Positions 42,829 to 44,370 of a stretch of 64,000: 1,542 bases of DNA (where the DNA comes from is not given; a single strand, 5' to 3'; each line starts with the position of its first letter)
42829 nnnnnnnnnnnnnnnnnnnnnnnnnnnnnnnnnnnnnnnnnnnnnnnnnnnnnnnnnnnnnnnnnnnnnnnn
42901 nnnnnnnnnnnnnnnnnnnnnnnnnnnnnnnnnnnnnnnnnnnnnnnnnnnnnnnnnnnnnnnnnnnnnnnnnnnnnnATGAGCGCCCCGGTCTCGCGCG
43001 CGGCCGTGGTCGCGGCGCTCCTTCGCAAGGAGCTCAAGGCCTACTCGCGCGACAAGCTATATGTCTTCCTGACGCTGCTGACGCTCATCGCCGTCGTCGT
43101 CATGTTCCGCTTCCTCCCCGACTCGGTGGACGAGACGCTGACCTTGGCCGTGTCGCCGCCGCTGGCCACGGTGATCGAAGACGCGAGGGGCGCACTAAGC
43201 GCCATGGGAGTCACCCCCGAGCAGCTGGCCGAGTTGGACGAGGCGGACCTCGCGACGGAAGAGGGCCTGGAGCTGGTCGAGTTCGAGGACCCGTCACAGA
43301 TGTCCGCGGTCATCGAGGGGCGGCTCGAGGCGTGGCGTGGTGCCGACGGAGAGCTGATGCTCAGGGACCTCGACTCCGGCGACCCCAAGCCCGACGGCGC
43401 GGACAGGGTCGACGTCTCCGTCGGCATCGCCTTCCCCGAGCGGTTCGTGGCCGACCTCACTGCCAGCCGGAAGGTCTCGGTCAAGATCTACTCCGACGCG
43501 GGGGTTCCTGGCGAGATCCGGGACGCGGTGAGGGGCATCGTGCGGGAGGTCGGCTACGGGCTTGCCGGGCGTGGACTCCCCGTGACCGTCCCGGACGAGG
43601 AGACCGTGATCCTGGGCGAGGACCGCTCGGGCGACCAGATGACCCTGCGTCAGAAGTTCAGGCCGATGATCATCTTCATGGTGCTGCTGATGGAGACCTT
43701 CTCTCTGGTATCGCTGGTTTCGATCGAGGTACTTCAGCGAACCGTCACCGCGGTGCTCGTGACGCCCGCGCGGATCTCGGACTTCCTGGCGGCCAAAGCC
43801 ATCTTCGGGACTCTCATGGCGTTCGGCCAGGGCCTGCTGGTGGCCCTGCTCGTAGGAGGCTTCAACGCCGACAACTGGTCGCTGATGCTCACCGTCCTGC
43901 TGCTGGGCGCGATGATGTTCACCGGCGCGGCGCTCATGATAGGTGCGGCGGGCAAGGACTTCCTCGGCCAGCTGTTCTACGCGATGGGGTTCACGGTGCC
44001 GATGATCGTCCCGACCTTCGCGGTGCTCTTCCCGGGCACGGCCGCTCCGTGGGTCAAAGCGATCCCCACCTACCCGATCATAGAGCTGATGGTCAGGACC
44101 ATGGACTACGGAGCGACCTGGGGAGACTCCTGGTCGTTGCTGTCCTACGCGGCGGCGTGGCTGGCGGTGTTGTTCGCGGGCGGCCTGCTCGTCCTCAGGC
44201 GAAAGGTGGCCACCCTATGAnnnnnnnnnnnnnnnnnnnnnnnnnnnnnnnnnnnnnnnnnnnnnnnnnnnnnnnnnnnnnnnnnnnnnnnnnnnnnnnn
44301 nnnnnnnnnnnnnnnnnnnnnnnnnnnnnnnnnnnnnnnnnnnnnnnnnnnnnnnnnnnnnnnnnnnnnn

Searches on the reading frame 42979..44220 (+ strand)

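Call 27: search_protein_families(library=pfam, proteins=[window:42979-44220:+], max_evalue=0.001)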
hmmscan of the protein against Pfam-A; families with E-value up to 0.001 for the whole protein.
window:42979-44220:+ (413 aa): 3 families
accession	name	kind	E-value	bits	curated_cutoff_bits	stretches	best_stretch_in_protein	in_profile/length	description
PF12698.13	ABC2_membrane_3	-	4.6e-12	46.1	31.6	1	229-403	166-346/347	ABC-2 family transporter protein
PF01061.29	ABC2_membrane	-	4e-09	36.8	26.9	1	227-363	50-198/211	ABC-2 type transporter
PF24686.1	FLQE3_permease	-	0.00013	22.1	60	1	222-404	40-222/232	Fluoroquinolones export permease protein family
